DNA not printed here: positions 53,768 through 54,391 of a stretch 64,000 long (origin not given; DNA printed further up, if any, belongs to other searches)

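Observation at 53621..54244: Protein carrying an RNAP alpha-CTD-like module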

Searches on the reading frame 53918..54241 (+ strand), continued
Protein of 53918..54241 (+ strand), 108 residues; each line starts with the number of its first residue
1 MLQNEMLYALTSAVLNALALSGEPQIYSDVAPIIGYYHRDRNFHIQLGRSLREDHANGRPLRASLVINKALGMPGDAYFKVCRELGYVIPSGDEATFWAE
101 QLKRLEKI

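Call 97: search_protein_families(library=pfam, proteins=[P0009, P0010], max_evalue=0.1)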
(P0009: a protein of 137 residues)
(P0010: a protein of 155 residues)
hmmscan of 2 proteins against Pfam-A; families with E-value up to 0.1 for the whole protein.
P0009 (137 aa): 0 families

P0010 (155 aa): 0 families
